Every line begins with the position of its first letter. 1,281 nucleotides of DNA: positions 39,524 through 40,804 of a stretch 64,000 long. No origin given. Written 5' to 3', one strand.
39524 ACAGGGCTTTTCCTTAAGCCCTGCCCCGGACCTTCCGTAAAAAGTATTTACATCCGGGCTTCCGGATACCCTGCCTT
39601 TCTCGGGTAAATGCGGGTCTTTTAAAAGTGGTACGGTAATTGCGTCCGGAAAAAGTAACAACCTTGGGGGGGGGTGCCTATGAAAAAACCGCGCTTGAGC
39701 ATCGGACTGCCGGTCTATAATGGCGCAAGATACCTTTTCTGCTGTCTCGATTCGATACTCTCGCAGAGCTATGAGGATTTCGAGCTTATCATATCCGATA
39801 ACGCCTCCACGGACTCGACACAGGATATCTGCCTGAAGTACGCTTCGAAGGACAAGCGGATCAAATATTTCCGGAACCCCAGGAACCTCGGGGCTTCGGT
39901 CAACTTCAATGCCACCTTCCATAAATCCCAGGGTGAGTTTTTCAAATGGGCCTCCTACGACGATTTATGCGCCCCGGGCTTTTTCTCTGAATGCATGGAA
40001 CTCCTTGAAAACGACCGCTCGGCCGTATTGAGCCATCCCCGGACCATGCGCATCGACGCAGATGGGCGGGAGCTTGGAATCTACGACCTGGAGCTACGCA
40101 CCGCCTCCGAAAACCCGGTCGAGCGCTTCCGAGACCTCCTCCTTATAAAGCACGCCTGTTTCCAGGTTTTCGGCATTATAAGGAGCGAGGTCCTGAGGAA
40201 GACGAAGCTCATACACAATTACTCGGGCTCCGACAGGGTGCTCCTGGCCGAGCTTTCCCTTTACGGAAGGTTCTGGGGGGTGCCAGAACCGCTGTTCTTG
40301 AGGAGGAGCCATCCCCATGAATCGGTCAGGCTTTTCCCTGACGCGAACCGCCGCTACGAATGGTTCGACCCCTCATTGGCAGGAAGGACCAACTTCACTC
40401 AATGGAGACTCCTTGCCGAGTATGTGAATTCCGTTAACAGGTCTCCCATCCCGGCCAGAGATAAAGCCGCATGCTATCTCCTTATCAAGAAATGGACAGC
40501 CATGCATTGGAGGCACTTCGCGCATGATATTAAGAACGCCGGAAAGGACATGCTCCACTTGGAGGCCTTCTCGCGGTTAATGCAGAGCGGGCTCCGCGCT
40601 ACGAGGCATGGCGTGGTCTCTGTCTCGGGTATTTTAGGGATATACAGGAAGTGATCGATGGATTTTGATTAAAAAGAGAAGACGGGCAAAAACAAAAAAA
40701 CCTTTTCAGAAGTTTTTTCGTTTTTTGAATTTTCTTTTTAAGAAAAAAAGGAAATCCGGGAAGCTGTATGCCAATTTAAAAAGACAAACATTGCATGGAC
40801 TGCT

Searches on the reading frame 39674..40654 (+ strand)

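Call 40: search_protein_families(library=pfam, proteins=[window:39674-40654:+], max_evalue=0.0001)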
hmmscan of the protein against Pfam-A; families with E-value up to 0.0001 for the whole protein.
window:39674-40654:+ (326 aa): 2 families
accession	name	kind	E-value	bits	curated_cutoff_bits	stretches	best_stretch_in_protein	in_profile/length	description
PF00535.33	Glycos_transf_2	-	3.8e-27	95.7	23.3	1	9-136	1-128/168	Glycosyl transferase family 2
PF13641.12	Glyco_tranf_2_3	-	2.3e-05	24.9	27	1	6-115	1-115/230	Glycosyltransferase like family 2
